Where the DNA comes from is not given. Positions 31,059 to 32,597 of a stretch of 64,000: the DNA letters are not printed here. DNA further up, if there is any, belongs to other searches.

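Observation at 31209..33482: Orphan class-III aminotransferase plus radical-SAM (SPASM/Twitch-like) pair as the only intact cargo of the cassette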

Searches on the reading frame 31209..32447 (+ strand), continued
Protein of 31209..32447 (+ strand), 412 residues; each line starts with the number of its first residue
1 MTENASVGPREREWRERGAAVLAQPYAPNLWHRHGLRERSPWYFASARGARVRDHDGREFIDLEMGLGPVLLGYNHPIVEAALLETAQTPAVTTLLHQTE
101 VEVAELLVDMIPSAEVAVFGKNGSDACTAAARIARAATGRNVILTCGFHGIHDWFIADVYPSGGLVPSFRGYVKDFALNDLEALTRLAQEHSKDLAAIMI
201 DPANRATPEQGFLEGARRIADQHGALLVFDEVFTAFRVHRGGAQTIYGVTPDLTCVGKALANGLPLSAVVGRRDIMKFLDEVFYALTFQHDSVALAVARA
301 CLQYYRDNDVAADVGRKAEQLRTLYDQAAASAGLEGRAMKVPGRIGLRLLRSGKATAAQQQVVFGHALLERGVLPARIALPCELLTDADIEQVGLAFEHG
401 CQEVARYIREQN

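Call 18: find_related_loci(query=A1, collection=genome_contigs, flank=10000)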
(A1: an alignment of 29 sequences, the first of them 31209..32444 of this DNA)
Query A1 (412 aa) in genome_contigs; peptide patterns used: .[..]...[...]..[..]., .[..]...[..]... (x = any residue, [..] = any of these).
600 stretches matched a pattern (row limit reached: there are more); 600 encode a relative of the query (tblastn E <= 1e-3); the best 80 are kept; 80 distinct loci.
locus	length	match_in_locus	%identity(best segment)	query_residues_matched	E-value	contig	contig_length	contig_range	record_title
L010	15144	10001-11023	38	36-374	3e-71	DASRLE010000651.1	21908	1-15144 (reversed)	MAG TPA_asm: Candidatus Saccharimonadales bacterium isolate SMAG_U10180 k141_387964, whole genome shotgun sequence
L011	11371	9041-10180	33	27-412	2e-69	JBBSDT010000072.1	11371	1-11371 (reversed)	MAG: Ignavibacteria bacterium isolate LS1_sbin.22 LS1_sbin.22_K_985037_L_11371_cov_10.0000, whole genome shotgun sequenc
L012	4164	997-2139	35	41-412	1e-67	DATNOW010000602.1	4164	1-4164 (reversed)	MAG TPA_asm: Chroococcidiopsis sp. isolate SMAG_U16465 k141_1133487, whole genome shotgun sequence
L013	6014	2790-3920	32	34-412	1e-65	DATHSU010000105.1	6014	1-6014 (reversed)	MAG TPA_asm: Ignavibacteriaceae bacterium isolate SMAG_U16059 k141_305256, whole genome shotgun sequence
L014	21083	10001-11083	33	27-391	9e-66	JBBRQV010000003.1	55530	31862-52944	MAG: Ignavibacteria bacterium isolate metawrap_la1_8 W_la1_8_k141_1760180L_55530_cov_10.0000, whole genome shotgun seque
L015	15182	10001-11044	37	40-373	2e-64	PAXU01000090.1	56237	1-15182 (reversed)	MAG: Rhodopirellula sp. isolate SAT12 251102, whole genome shotgun sequence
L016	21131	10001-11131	29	38-412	2e-63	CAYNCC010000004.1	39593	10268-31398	MAG TPA_asm: uncultured Alphaproteobacteria bacterium isolate SRP092796_co5_509 genome assembly, contig: NODE_742_length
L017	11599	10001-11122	34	40-398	6e-63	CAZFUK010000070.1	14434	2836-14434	MAG TPA_asm: uncultured Anaerolineales bacterium isolate SRP189682_co1_195 genome assembly, contig: NODE_8855_length_144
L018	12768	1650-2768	34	41-406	1e-60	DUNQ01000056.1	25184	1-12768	MAG TPA_asm: Candidatus Cloacimonadota bacterium isolate AS05jafATM_99 32015_AS05, whole genome shotgun sequence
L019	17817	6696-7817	32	41-412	2e-58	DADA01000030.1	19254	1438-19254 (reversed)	MAG TPA_asm: Nitrososphaera sp. UBA210 UBA210_contig_6004, whole genome shotgun sequence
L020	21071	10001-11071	38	48-393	6e-57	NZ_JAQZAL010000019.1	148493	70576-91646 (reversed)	Actinomycetospora lutea strain TBRC 2215 NODE_19_length_148493_cov_171.374143, whole genome shotgun sequence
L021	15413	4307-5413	38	44-410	8e-57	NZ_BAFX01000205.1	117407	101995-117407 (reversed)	Nocardia concava NBRC 100430, whole genome shotgun sequence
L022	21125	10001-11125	34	49-412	4e-54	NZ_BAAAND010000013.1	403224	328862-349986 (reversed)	Kribbella karoonensis strain JCM 14304 sequence13, whole genome shotgun sequence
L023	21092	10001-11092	34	49-401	6e-54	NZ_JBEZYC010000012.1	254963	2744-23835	Kribbella sp. NPDC026611 NPDC026611_122_B11.ctg-0012, whole genome shotgun sequence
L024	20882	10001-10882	40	40-335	4e-69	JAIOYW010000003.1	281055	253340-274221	MAG: Ignavibacteriales bacterium isolate Tobar12.5m-G23 Tobar12-5m-20mill-C11, whole genome shotgun sequence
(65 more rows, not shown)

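Call 19: find_related_loci(query=window:31209-32444:+, collection=metagenome_contigs, flank=8000)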
Query window:31209-32444:+ (412 aa) in metagenome_contigs; peptide patterns used: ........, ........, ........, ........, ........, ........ (x = any residue, [..] = any of these).
121 stretches matched a pattern; 9 encode a relative of the query (tblastn E <= 1e-3); 9 distinct loci.
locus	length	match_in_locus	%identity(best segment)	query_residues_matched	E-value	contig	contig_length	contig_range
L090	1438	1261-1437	75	13-71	2e-24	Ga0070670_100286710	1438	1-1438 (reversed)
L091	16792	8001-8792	30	47-290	8e-21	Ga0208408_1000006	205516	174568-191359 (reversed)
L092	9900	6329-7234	28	41-310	8e-17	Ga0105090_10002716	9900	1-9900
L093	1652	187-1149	27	54-346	2e-15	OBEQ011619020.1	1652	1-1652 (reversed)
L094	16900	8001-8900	26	31-294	2e-9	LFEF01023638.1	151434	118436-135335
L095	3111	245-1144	26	31-294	1e-9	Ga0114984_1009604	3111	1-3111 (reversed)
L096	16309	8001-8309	30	187-281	1e-4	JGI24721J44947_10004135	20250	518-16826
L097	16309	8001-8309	30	187-281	1e-4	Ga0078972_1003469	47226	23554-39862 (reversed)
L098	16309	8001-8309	31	187-281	1e-4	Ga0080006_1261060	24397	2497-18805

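Call 20: find_encoding_contigs(protein=P0141, flank=8000, max_places=2)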
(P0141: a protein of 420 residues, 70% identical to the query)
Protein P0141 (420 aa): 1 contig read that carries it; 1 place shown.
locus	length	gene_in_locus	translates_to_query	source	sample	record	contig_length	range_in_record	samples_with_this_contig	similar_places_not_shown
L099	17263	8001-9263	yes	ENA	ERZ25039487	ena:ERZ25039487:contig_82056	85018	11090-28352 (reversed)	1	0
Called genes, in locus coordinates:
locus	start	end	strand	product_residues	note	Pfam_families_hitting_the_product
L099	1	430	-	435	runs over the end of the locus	-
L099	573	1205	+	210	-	PF02518:HATPase_c, PF00072:Response_reg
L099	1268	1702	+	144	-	PF01243:PNPOx_N, PF12900:Pyridox_ox_2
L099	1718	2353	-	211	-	PF01580:FtsK_SpoIIIE, PF09397:FtsK_gamma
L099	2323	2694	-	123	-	PF01580:FtsK_SpoIIIE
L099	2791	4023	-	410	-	PF13491:FtsK_4TM, PF17854:FtsK_alpha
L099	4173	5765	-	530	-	PF00753:Lactamase_B, PF12706:Lactamase_B_2 (weak), PF22505:RNase_J_b_CASP, PF07521:RMMBL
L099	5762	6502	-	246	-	PF01553:Acyltransferase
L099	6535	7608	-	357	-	PF04055:Radical_SAM, PF13186:SPASM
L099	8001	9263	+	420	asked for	PF00202:Aminotran_3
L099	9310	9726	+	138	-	PF00436:SSB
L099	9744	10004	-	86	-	PF04002:RadC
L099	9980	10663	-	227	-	-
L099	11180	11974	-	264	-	-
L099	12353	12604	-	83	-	PF00873:ACR_tran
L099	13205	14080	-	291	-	PF00873:ACR_tran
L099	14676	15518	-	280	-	PF00873:ACR_tran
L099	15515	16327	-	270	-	PF00873:ACR_tran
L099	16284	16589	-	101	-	PF00873:ACR_tran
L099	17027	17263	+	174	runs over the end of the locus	-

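Call 21: find_encoding_contigs(protein=P0139, flank=8000, max_places=2)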
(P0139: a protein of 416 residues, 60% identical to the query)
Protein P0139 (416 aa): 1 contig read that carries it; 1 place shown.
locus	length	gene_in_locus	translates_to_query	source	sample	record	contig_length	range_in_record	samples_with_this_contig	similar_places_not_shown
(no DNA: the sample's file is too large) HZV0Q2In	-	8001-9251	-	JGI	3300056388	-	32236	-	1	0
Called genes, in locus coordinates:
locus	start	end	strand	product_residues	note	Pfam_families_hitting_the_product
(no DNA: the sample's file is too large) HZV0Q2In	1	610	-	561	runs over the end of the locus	-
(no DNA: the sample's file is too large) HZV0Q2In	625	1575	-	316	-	PF00685:Sulfotransfer_1, PF13469:Sulfotransfer_3 (faint)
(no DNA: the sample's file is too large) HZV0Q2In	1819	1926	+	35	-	-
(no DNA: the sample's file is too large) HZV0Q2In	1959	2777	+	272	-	-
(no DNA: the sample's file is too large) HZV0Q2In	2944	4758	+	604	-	PF13432:TPR_16, PF00515:TPR_1 (weak), PF07719:TPR_2 (weak), PF13424:TPR_12, PF13432:TPR_16, PF13424:TPR_12 (weak), PF13414:TPR_11, PF13432:TPR_16, +9 more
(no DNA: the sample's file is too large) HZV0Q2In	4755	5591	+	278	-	PF01790:LGT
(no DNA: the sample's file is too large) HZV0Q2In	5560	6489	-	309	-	PF05048:NosD, PF13229:Beta_helix (weak)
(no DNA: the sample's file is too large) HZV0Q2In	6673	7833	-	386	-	PF01041:DegT_DnrJ_EryC1, PF01212:Beta_elim_lyase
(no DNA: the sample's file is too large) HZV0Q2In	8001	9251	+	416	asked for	PF00202:Aminotran_3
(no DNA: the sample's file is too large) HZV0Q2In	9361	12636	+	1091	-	PF10282:Lactonase (faint), PF18884:TSP3_bac (weak)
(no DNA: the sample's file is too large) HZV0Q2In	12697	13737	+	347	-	?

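Call 22: find_encoding_contigs(protein=P0140, flank=8000, max_places=2)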
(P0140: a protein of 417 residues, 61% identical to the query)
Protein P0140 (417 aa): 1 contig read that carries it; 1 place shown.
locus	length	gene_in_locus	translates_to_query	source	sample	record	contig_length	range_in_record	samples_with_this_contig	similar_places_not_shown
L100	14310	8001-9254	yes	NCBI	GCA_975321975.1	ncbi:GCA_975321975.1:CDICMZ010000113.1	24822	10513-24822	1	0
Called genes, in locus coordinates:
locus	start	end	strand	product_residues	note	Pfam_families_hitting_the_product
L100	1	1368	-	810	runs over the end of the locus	PF09586:YfhO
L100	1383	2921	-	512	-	-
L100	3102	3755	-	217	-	PF13489:Methyltransf_23, PF13847:Methyltransf_31, PF08241:Methyltransf_11, PF08242:Methyltransf_12, PF13649:Methyltransf_25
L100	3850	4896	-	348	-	PF01073:3Beta_HSD, PF01370:Epimerase, PF02719:Polysacc_synt_2 (weak), PF04321:RmlD_sub_bind, PF13460:NAD_binding_10, PF16363:GDP_Man_Dehyd, PF07993:NAD_binding_4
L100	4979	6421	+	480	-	PF00483:NTP_transferase, PF12804:NTP_transf_3, PF00535:Glycos_transf_2, PF13641:Glyco_tranf_2_3 (weak)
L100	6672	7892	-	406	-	PF04055:Radical_SAM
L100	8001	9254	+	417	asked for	PF00202:Aminotran_3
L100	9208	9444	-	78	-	-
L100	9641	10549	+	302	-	PF00657:Lipase_GDSL (weak), PF04311:DUF459 (faint), PF13472:Lipase_GDSL_2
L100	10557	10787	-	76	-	-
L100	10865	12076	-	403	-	PF01757:Acyl_transf_3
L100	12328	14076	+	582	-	PF13489:Methyltransf_23 (weak), PF01209:Ubie_methyltran (weak), PF08241:Methyltransf_11, PF08242:Methyltransf_12, PF13649:Methyltransf_25, PF13847:Methyltransf_31, PF08241:Methyltransf_11, PF13649:Methyltransf_25, +1 more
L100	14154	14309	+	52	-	?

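Call 27: find_encoding_contigs(protein=P0131, flank=8000, max_places=2)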
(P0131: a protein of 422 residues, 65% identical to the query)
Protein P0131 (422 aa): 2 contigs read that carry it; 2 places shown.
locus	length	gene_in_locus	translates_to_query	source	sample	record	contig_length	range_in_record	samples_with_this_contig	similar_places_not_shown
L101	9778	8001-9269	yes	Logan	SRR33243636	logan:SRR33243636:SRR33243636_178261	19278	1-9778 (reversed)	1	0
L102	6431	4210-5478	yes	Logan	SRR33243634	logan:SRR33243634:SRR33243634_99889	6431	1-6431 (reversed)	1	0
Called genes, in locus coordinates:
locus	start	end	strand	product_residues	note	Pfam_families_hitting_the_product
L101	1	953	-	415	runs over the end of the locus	PF07995:GSDH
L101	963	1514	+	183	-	PF04138:GtrA_DPMS_TM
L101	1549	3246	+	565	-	PF13231:PMT_2 (weak)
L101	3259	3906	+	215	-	PF13578:Methyltransf_24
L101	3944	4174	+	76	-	PF22513:FitA-like_RHH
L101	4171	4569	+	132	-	PF01850:PIN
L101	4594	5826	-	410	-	-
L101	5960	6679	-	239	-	PF00378:ECH_1, PF16113:ECH_2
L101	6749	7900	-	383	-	PF02163:Peptidase_M50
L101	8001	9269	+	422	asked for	PF00202:Aminotran_3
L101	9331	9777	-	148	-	?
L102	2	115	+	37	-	?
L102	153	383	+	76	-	PF22513:FitA-like_RHH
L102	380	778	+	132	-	PF01850:PIN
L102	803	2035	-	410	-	-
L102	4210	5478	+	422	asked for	PF00202:Aminotran_3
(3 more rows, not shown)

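Call 28: find_encoding_contigs(protein=P0126, flank=8000, max_places=3)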
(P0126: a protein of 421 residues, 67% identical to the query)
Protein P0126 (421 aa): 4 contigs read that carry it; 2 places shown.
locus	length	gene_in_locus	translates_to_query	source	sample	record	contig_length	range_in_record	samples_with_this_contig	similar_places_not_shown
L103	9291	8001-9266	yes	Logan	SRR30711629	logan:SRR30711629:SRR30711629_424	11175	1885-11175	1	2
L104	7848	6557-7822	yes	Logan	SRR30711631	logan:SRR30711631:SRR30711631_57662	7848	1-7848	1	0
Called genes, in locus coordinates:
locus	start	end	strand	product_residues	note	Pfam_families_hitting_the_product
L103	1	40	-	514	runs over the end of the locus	-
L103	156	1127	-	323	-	PF00441:Acyl-CoA_dh_1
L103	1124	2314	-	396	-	PF02770:Acyl-CoA_dh_M, PF00441:Acyl-CoA_dh_1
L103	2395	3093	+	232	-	PF03070:TENA_THI-4, PF14518:Haem_oxygenas_2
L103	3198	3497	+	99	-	PF07045:DUF1330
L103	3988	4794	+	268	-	-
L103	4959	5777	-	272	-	PF00106:adh_short, PF01370:Epimerase (weak), PF08659:KR, PF13460:NAD_binding_10 (weak), PF13561:adh_short_C2, PF08643:DUF1776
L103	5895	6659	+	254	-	PF00106:adh_short, PF08659:KR, PF13561:adh_short_C2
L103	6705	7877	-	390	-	PF04055:Radical_SAM, PF13186:SPASM (weak)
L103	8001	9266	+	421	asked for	PF00202:Aminotran_3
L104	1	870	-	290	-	?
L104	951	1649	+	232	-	PF03070:TENA_THI-4, PF14518:Haem_oxygenas_2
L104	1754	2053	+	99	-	PF07045:DUF1330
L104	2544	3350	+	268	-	-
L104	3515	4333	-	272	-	PF00106:adh_short, PF01370:Epimerase (weak), PF08659:KR, PF13460:NAD_binding_10 (weak), PF13561:adh_short_C2, PF08643:DUF1776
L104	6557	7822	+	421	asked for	PF00202:Aminotran_3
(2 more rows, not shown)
